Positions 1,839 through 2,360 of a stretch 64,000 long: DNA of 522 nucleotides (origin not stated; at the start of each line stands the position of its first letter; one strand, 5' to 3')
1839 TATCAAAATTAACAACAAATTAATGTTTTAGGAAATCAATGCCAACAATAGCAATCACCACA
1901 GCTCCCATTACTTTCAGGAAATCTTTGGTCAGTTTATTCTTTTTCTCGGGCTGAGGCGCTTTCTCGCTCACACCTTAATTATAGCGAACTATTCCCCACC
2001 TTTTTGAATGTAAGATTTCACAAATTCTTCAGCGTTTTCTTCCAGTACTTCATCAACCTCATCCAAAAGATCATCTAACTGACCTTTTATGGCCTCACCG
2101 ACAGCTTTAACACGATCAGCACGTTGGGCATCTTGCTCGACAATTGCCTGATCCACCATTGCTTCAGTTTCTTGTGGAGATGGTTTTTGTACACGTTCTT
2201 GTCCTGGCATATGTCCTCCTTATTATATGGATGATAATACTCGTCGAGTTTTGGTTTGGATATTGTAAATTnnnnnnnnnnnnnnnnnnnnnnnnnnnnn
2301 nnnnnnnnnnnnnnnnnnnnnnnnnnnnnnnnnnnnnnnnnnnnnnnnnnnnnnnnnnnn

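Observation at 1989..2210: Clear Pup (prokaryotic ubiquitin-like protein) homolog, GGE-ended, with no pupylation partners in view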

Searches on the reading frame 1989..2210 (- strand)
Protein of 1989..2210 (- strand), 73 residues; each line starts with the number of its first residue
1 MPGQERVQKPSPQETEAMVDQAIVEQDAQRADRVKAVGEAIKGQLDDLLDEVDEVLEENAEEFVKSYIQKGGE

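Call 4: search_protein_families(library=pfam, proteins=[window:1989-2210:-], max_evalue=1)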
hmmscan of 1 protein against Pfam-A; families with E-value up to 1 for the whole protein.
window:1989-2210:- (73 aa): 2 families
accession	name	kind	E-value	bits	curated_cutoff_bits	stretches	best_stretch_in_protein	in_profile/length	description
PF05639.16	Pup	-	2e-19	70.7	27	1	11-73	13-69/69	Pup-like protein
PF06640.16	P_C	-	0.091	13.1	23.4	1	14-53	140-179/252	P protein C-terminus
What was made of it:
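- On Pup (PF05639 / TIGR03687): PF05639 scores 70.7 bits against 27 (call 4).
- Checked: Pfam Pup PF05639: E 2e-19, 70.7 bits against a gathering score of 27 (call 4).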

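Call 5: search_protein_families(library=ncbifam, proteins=[window:1989-2210:-], max_evalue=1)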
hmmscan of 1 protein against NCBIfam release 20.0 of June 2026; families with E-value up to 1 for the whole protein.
window:1989-2210:- (73 aa): 2 families
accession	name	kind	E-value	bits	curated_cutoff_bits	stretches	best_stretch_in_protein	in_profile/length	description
TIGR03687.1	pupylate_cterm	equivalog_domain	5.5e-17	61.5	41.45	1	44-73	4-33/33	ubiquitin-like protein Pup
NF045477.1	LPO_1073_dom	subfamily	0.075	12.7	45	1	40-70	14-44/257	LPO_1073/Vpar_1526 family protein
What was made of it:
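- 1989..2210 (-): pup: 73-aa PupE, tail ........, actinobacterial (A-type) C-terminal half. Pfam PF05639 scores 70.7 bits (call 4) and TIGR03687 scores 61.5 bits (call 5).
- On Pup (PF05639 / TIGR03687): TIGR03687 scores 61.5 bits against 41.45 (call 5).
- Closest known: Actinomycetota Pup. Same: Same family by curated models (calls 4, 5).
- Checked: NCBIfam TIGR03687 pupylate_cterm: 61.5 bits against a cutoff of 41.45 (call 5).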

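Call 12: find_homologous_proteins(query=window:1989-2210:-)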
Query window:1989-2210:- (73 aa): 1412 proteins with E <= 0.001 among 1414 candidates; the best 120 are listed.
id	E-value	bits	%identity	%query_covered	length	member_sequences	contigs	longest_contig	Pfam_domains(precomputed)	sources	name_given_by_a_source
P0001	4.3e-37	142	100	100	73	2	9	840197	PF05639.17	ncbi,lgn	-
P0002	9.0e-32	126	89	100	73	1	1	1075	PF05639.17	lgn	-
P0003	2.3e-13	68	60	100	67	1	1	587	PF05639.17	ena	-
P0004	1.7e-12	65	58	100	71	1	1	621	PF05639.17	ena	-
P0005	1.9e-12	65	58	100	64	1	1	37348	PF05639.17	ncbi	-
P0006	2.8e-12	64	58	100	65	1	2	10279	PF05639.17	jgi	jgi:ubiquitin-like protein Pup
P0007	2.8e-12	64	51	100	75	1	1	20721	PF05639.17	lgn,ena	-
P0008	3.1e-12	64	58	100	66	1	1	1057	PF05639.17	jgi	-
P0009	4.9e-12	63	56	100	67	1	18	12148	PF05639.17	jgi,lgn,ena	jgi:ubiquitin-like protein Pup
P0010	6.4e-12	63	56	100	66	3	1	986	PF05639.17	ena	-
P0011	6.6e-12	63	58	100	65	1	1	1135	PF05639.17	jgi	jgi:ubiquitin-like protein Pup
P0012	7.1e-12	63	61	90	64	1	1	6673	PF05639.17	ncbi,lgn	-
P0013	7.4e-12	63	56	100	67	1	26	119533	PF05639.17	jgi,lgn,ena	-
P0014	8.8e-12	63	57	100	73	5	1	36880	PF05639.17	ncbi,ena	-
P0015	9.5e-12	63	56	100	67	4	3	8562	PF05639.17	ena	-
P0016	9.9e-12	62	86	49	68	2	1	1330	PF05639.17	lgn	-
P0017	1.0e-11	62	55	100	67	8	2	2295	PF05639.17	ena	-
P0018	1.2e-11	62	54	100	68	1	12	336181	PF05639.17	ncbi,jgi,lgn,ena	-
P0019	1.3e-11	62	55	100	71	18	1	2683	PF05639.17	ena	-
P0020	1.3e-11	62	53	100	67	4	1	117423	PF05639.17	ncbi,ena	-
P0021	1.4e-11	62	56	100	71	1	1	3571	PF05639.17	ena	-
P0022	1.5e-11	62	58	100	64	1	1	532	PF05639.17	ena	-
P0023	1.5e-11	62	58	100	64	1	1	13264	PF05639.17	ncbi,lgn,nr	ncbi:MAG: ubiquitin-like protein Pup [Actinomyces sp.]|nr:MAG: ubiquitin-like protein Pup [Actinomyc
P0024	1.6e-11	62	58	100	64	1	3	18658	PF05639.17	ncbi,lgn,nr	ncbi:MAG: ubiquitin-like protein Pup [Acidimicrobiia bacterium]|nr:ubiquitin-like protein Pup [Acidi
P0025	1.6e-11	62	53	100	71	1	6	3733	PF05639.17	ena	-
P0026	1.8e-11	62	55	100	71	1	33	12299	PF05639.17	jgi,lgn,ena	-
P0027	2.1e-11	61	56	100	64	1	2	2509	PF05639.17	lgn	-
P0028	2.2e-11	61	56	100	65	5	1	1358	PF05639.17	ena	-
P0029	2.3e-11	61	58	100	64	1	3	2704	PF05639.17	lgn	-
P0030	2.4e-11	61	86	49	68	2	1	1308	PF05639.17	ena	-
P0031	2.6e-11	61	56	100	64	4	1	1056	PF05639.17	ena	-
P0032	2.6e-11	61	53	95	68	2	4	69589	PF05639.17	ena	-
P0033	2.7e-11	61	56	100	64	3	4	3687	PF05639.17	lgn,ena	-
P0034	2.7e-11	61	58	100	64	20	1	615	PF05639.17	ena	-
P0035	2.7e-11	61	55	100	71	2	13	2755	PF05639.17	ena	-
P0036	2.9e-11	61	56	100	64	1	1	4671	PF05639.17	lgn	-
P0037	2.9e-11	61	55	100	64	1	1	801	PF05639.17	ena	-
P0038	3.0e-11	61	58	100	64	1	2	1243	PF05639.17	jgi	jgi:ubiquitin-like protein Pup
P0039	3.1e-11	61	55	92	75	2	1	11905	PF05639.17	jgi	-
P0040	3.3e-11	61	53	100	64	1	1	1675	PF05639.17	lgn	-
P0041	3.6e-11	61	56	100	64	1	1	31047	PF05639.17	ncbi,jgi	jgi:ubiquitin-like protein Pup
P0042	3.7e-11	61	55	100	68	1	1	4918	PF05639.17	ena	-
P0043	3.7e-11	61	54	95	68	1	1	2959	PF05639.17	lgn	-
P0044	3.8e-11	61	53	100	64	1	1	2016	PF05639.17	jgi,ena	-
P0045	3.8e-11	61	53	100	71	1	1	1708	PF05639.17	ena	-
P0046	3.9e-11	61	52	100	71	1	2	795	PF05639.17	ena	-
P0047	4.1e-11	61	55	77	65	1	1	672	PF05639.17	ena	-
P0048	4.1e-11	61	72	59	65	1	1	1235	PF05639.17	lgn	-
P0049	4.1e-11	61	56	100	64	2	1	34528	PF05639.17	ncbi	ncbi:MAG: ubiquitin-like protein Pup [Actinomycetota bacterium]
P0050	4.2e-11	61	52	100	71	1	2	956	PF05639.17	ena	-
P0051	4.3e-11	60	86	49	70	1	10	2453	PF05639.17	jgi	-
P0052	4.4e-11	60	53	100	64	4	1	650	PF05639.17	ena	-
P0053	4.4e-11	60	53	100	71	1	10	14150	PF05639.17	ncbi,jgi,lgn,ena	jgi:ubiquitin-like protein Pup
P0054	4.5e-11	60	56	100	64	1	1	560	PF05639.17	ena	-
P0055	4.7e-11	60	53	100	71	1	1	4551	PF05639.17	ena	-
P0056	4.8e-11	60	53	100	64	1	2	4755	PF05639.17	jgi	jgi:prokaryotic ubiquitin-like protein Pup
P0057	5.0e-11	60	55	100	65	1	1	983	PF05639.17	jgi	jgi:prokaryotic ubiquitin-like protein Pup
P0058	5.0e-11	60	56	93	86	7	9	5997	PF05639.17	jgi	jgi:ubiquitin-like protein Pup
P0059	5.2e-11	60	86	49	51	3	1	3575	PF05639.17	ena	-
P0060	5.2e-11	60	56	95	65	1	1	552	PF05639.17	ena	-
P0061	6.0e-11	60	58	90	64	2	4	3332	PF05639.17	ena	-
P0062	6.1e-11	60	58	90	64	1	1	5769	PF05639.17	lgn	-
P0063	6.1e-11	60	54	99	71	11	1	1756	PF05639.17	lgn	-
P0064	6.6e-11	60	56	93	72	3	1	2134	PF05639.17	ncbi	-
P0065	7.4e-11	60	83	49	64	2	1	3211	PF05639.17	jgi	jgi:ubiquitin-like protein Pup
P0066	7.4e-11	60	56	100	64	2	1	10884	PF05639.17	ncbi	-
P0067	7.5e-11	60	53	100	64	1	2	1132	PF05639.17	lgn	-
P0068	7.8e-11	60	83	48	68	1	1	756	PF05639.17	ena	-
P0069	8.2e-11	60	51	100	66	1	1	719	PF05639.17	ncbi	-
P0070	8.3e-11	60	55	90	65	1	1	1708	PF05639.17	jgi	jgi:ubiquitin-like protein Pup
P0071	8.4e-11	60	58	90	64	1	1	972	PF05639.17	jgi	jgi:prokaryotic ubiquitin-like protein Pup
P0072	8.7e-11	59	83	49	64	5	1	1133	PF05639.17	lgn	-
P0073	9.0e-11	59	83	49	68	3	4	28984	PF05639.17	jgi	jgi:ubiquitin-like protein Pup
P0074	9.0e-11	59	58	100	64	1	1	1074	PF05639.17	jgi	jgi:ubiquitin-like protein Pup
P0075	9.9e-11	59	56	100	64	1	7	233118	PF05639.17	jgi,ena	jgi:ubiquitin-like protein Pup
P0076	1.0e-10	59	53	100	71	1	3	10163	PF05639.17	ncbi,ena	-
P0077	1.0e-10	59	52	100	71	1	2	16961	PF05639.17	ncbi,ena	-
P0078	1.1e-10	59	70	64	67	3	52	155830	PF05639.17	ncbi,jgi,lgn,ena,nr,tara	ncbi:MAG: ubiquitin-like protein Pup [Acidimicrobiales bacterium]|jgi:ubiquitin-like protein Pup|nr:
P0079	1.1e-10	59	47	100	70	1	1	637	PF05639.17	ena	-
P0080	1.1e-10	59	83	49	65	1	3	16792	PF05639.17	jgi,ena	-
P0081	1.1e-10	59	57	89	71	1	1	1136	PF05639.17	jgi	-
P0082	1.1e-10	59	56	95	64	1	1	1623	PF05639.17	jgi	jgi:ubiquitin-like protein Pup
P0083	1.2e-10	59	55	100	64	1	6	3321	PF05639.17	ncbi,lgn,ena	ncbi:MAG: prokaryotic ubiquitin-like protein Pup [Acidimicrobiia bacterium]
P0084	1.2e-10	59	53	100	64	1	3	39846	PF05639.17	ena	-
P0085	1.2e-10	59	56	100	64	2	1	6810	PF05639.17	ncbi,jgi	jgi:ubiquitin-like protein Pup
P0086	1.2e-10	59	55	89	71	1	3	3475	PF05639.17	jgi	jgi:ubiquitin-like protein Pup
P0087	1.3e-10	59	48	100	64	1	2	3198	PF05639.17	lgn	-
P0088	1.3e-10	59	58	90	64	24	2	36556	PF05639.17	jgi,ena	jgi:ubiquitin-like protein Pup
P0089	1.3e-10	59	83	48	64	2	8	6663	PF05639.17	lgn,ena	-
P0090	1.3e-10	59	89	49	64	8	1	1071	PF05639.17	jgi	jgi:ubiquitin-like protein Pup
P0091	1.3e-10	59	57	84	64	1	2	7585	PF05639.17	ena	-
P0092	1.3e-10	59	67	64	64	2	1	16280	PF05639.17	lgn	-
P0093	1.3e-10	59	53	100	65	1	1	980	PF05639.17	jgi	-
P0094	1.3e-10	59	56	100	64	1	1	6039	PF05639.17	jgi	-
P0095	1.3e-10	59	59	100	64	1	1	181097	PF05639.17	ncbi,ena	-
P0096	1.4e-10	59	84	51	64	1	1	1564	PF05639.17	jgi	jgi:prokaryotic ubiquitin-like protein Pup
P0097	1.4e-10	59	78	51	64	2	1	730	PF05639.17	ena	-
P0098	1.4e-10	59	56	90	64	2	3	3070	PF05639.17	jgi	jgi:ubiquitin-like protein Pup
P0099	1.5e-10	59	52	100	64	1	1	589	PF05639.17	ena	-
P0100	1.5e-10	59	57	96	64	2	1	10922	PF05639.17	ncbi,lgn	-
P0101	1.6e-10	59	53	99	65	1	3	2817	PF05639.17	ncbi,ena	-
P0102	1.7e-10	59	52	100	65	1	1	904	PF05639.17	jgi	-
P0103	1.7e-10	59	57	95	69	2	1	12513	PF05639.17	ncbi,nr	ncbi:MAG TPA: ubiquitin-like protein Pup, partial [Acidimicrobiales bacterium]|nr:ubiquitin-like pro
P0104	1.8e-10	59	56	99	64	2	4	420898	PF05639.17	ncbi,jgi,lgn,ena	-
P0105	1.8e-10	58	55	100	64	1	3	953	PF05639.17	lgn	-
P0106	1.8e-10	58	56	100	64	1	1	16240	PF05639.17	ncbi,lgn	-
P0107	1.8e-10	58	58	81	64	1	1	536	PF05639.17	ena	-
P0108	1.8e-10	58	81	51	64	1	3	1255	PF05639.17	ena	-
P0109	1.9e-10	58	69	62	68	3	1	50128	PF05639.17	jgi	jgi:ubiquitin-like protein Pup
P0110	1.9e-10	58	53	100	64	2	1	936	PF05639.17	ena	-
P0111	2.0e-10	58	100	26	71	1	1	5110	PF05639.17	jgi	jgi:ubiquitin-like protein Pup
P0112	2.0e-10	58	51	99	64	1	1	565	PF05639.17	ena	-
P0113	2.1e-10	58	81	49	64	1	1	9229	PF05639.17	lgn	-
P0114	2.1e-10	58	73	55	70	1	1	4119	PF05639.17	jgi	jgi:prokaryotic ubiquitin-like protein Pup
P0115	2.1e-10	58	50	100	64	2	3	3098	PF05639.17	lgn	-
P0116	2.1e-10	58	86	49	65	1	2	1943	PF05639.17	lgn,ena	-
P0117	2.1e-10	58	53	100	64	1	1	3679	PF05639.17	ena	-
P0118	2.2e-10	58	53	100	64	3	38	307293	PF05639.17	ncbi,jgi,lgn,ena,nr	ncbi:MAG: ubiquitin-like protein Pup [Acidimicrobiaceae bacterium]|jgi:prokaryotic ubiquitin-like pr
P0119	2.2e-10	58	86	49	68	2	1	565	PF05639.17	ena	-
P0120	2.2e-10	58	56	90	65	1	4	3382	PF05639.17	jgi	jgi:prokaryotic ubiquitin-like protein Pup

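Call 13: find_encoding_contigs(protein=P0001, flank=10000, max_places=10)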
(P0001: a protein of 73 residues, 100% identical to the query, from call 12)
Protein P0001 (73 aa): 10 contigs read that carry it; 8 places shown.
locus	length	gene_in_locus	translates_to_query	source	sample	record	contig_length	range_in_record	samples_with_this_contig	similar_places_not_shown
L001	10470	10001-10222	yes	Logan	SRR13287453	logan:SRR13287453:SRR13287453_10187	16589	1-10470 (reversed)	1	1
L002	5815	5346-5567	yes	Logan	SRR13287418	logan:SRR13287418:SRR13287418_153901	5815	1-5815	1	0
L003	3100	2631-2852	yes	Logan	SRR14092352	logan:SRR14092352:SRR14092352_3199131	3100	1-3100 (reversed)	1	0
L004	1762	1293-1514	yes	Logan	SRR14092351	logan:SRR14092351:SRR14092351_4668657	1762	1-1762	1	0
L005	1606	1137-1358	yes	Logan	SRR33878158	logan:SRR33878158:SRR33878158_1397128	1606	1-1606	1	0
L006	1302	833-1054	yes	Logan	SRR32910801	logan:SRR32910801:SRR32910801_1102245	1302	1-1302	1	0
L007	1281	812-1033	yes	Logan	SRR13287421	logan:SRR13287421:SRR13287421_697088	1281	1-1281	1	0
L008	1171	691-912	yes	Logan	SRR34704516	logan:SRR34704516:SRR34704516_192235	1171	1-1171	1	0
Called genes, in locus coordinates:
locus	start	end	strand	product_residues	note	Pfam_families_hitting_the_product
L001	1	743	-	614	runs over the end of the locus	PF00122:E1-E2_ATPase, PF00702:Hydrolase, PF08282:Hydrolase_3 (faint)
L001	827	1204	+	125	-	-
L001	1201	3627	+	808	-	PF12775:AAA_7 (faint), PF00004:AAA, PF13401:AAA_22, PF17871:AAA_lid_9, PF00004:AAA (weak), PF07724:AAA_2, PF07728:AAA_5, PF10431:ClpB_D2-small, +5 more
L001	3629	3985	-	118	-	PF07784:DUF1622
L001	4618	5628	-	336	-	PF03734:YkuD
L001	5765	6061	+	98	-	-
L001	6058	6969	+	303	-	PF14470:bPH_3, PF01243:PNPOx_N, PF16242:Pyrid_ox_like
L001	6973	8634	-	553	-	PF00389:2-Hacid_dh, PF02826:2-Hacid_dh_C, PF07991:KARI_N (weak), PF03446:NAD_binding_2, PF00300:His_Phos_1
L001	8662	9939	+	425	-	PF03952:Enolase_N, PF00113:Enolase_C, PF13378:MR_MLE_C (weak), PF07476:MAAL_C (weak)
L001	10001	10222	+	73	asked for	PF05639:Pup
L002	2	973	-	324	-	?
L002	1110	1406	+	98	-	-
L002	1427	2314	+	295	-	PF14470:bPH_3, PF01243:PNPOx_N, PF16242:Pyrid_ox_like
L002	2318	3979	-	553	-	PF00389:2-Hacid_dh, PF02826:2-Hacid_dh_C, PF07991:KARI_N (weak), PF03446:NAD_binding_2, PF00300:His_Phos_1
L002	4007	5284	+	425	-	PF03952:Enolase_N, PF00113:Enolase_C, PF13378:MR_MLE_C (weak), PF07476:MAAL_C (weak)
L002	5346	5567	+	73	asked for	PF05639:Pup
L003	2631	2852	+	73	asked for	PF05639:Pup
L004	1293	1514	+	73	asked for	PF05639:Pup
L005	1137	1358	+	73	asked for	PF05639:Pup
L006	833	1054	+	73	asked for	PF05639:Pup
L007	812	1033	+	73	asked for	PF05639:Pup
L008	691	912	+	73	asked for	PF05639:Pup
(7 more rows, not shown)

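Call 14: list_cluster_members(proteins=[P0001, P0002, P0005, P0007, P0014])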
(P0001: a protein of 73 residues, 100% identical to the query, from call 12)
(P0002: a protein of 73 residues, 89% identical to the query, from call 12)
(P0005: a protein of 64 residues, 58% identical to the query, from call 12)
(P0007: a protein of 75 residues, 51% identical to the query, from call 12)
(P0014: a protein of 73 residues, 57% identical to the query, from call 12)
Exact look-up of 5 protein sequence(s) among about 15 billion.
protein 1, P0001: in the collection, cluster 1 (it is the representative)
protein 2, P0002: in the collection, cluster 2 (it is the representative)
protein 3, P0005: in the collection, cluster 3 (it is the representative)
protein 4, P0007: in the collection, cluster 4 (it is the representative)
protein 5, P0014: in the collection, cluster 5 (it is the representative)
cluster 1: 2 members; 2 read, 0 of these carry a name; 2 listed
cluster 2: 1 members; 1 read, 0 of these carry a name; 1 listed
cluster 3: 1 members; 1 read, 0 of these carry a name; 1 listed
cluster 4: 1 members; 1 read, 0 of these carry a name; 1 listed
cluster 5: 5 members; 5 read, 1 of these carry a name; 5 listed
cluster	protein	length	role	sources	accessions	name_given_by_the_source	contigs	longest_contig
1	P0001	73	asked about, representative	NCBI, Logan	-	-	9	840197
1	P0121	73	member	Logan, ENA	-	-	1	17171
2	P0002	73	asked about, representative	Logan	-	-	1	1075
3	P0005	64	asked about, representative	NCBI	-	-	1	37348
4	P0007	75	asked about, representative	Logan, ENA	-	-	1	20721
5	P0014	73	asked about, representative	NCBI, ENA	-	-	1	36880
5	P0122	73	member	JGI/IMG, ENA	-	ubiquitin-like protein Pup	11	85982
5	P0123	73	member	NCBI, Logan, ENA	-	-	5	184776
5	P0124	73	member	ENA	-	-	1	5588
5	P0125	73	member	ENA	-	-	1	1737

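Call 15: find_related_loci(query=window:1989-2210:-, collection=genome_contigs, flank=10000)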
Query window:1989-2210:- (73 aa) in genome_contigs; peptide patterns used: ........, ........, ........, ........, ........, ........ (x = any residue, [..] = any of these).
600 stretches matched a pattern (row limit reached: there are more); 51 encode a relative of the query (tblastn E <= 1e-3); 51 distinct loci.
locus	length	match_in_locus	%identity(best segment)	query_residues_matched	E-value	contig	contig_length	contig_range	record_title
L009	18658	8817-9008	58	1-73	6e-19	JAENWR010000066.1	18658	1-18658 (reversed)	MAG: Acidimicrobiia bacterium isolate 5_8_m_bin22 k141_936020_length_18658_cov_51.3118, whole genome shotgun sequence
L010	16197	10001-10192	56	1-73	5e-17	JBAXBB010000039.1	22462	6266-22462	MAG: Actinomycetes bacterium isolate ELA156 MAG156_39, whole genome shotgun sequence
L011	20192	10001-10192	59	1-73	4e-18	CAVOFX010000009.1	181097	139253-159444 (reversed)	MAG: uncultured Microthrixaceae bacterium isolate MFD09964.bin.1.60 genome assembly, contig: contig_32070, whole genome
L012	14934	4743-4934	51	1-73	2e-17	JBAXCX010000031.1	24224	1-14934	MAG: Actinomycetes bacterium isolate ELA204 MAG204_31, whole genome shotgun sequence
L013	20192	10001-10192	55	1-73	2e-17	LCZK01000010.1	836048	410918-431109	Actinobacteria bacterium IMCC26207 IMCC26207_110, whole genome shotgun sequence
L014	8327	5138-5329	52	1-73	4e-17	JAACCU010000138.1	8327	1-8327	MAG: Actinomycetota bacterium isolate H12BWF_bin.29 H12bwf_k87_1075708_1_8327, whole genome shotgun sequence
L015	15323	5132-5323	55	1-73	3e-17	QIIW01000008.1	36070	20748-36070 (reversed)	MAG: Acidimicrobiia bacterium isolate SZUA-87 Ga0063293_10001895, whole genome shotgun sequence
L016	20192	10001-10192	52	1-73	7e-17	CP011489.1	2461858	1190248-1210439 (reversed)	Actinobacteria bacterium IMCC26256, complete genome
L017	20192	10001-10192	53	1-73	1e-16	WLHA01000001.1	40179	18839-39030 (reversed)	MAG: Actinomycetota bacterium isolate UFOp-RE-4nov15-119 RE-4nov15-119-c1, whole genome shotgun sequence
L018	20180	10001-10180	53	4-73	9e-17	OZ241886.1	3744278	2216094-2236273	MAG: Candidatus Aldehydirespiratoraceae bacterium isolate 67cb103c-45cd-4466-8c42-f27af5c96c61 genome assembly, chromoso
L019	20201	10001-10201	55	1-73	2e-16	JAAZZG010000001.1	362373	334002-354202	MAG: Acidimicrobiales bacterium isolate bin95s NODE_1_length_362373_cov_36.166633, whole genome shotgun sequence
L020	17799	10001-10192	52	1-73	2e-16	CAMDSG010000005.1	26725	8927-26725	MAG: Bifidobacterium breve isolate TrH-25oct19-242 genome assembly, contig: TrH-25oct19-C3278, whole genome shotgun sequ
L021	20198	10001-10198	51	1-73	5e-16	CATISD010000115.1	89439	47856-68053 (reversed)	MAG: Acidimicrobiales bacterium AG-410-I20 isolate bin.605 MAG genome assembly, contig: k119_6259408, whole genome shotg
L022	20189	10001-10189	52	1-73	4e-16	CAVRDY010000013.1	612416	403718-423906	MAG: uncultured Actinomycetes bacterium isolate MFD09964.bin.2.70 genome assembly, contig: contig_5285, whole genome sho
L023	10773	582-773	51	1-73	5e-16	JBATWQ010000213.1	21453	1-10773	MAG: Microthrixaceae bacterium isolate MFD12225_ilm_asm_bin27 k127_36170, whole genome shotgun sequence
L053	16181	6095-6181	66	45-73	2e-8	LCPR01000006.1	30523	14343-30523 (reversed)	MAG: Candidatus Saccharibacteria bacterium GW2011_GWC2_48_9 UY35_C0006, whole genome shotgun sequence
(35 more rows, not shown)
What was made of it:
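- The closest relatives of the protein are Actinomycetota (call 15).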

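Call 18: search_protein_families(library=pfam, proteins=[L053:5969-6184:+, L053:6203-7624:+, L053:3544-5802:-, L053:789-3527:+, L053:7650-7994:+, L053:8820-9773:-, L053:9805-10977:-, L053:10886-12196:-, L053:12177-13214:-, L053:13217-14956:-], max_evalue=0.0001)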
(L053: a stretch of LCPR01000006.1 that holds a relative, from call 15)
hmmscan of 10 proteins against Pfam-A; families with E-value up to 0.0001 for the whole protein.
L053:5969-6184:+ (71 aa): 1 family
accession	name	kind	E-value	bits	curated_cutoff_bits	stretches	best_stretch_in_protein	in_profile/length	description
PF05639.16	Pup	-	2.3e-18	67.3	27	1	8-71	9-69/69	Pup-like protein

L053:6203-7624:+ (473 aa): 1 family
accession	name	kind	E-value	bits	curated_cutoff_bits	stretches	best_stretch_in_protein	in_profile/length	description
PF03136.20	Pup_ligase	-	2.1e-57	195.5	25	1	43-444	63-438/441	Pup-ligase protein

L053:3544-5802:- (752 aa): 4 families
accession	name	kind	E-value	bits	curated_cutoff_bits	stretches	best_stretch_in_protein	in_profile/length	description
PF00982.27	Glyco_transf_20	-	1.2e-154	516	32.5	1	6-463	3-472/473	Glycosyltransferase family 20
PF02358.22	Trehalose_PPase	-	2.4e-52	177.8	27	1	496-712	1-225/235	Trehalose-phosphatase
PF08282.18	Hydrolase_3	-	1.3e-05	25.5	20.9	0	622-690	151-221/255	haloacid dehalogenase-like hydrolase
PF00534.26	Glycos_transf_1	-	5.5e-05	23.2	26.4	0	262-298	10-47/172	Glycosyl transferases group 1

L053:789-3527:+ (912 aa): 4 families
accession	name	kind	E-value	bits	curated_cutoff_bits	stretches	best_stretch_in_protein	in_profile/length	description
PF10412.15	TrwB_AAD_bind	-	3.9e-08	33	20.5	1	391-703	14-311/387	Type IV secretion-system coupling protein DNA-binding domain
PF01935.23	DUF87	-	6.6e-06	26.8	23.2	1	392-455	23-83/220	Helicase HerA, central domain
PF12696.13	TraG-D_C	-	2.3e-05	24.8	22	1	642-702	1-66/126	TraM recognition site of TraD and TraG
PF02534.20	T4SS-DNA_transf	-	4.9e-05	22.8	20.1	0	572-685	238-347/468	Type IV secretory system Conjugative DNA transfer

L053:7650-7994:+ (114 aa): 0 families

L053:8820-9773:- (317 aa): 0 families

L053:9805-10977:- (390 aa): 2 families
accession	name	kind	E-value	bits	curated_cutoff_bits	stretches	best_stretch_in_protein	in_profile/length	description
PF03033.26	Glyco_transf_28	-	1.3e-21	77.5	26.2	1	11-167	1-138/139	Glycosyltransferase family 28 N-terminal domain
PF04101.22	Glyco_tran_28_C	-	9.9e-20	71.7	22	1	217-363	2-149/166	Glycosyltransferase family 28 C-terminal domain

L053:10886-12196:- (436 aa): 1 family
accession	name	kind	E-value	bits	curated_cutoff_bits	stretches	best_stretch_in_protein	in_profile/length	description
PF01098.24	FTSW_RODA_SPOVE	-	7.4e-72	242.7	26.4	1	33-405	4-354/356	Cell cycle protein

L053:12177-13214:- (345 aa): 1 family
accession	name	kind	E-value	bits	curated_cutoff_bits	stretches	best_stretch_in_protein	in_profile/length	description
PF00953.26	Glycos_transf_4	-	1.4e-28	100.3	27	1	102-265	5-158/160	Glycosyl transferase family 4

L053:13217-14956:- (579 aa): 3 families
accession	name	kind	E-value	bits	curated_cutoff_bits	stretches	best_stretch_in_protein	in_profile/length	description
PF00905.27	Transpeptidase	-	1.3e-55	189.1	22.1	1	249-565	1-297/299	Penicillin binding protein transpeptidase domain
PF03717.20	PBP_dimer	-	7.8e-16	59.4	24.4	1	54-200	2-172/180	Penicillin-binding Protein dimerisation domain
PF21922.1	PBP_dimer_2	-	3.4e-05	24.4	27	0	152-191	24-62/83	Penicillin binding protein A dimerisation domain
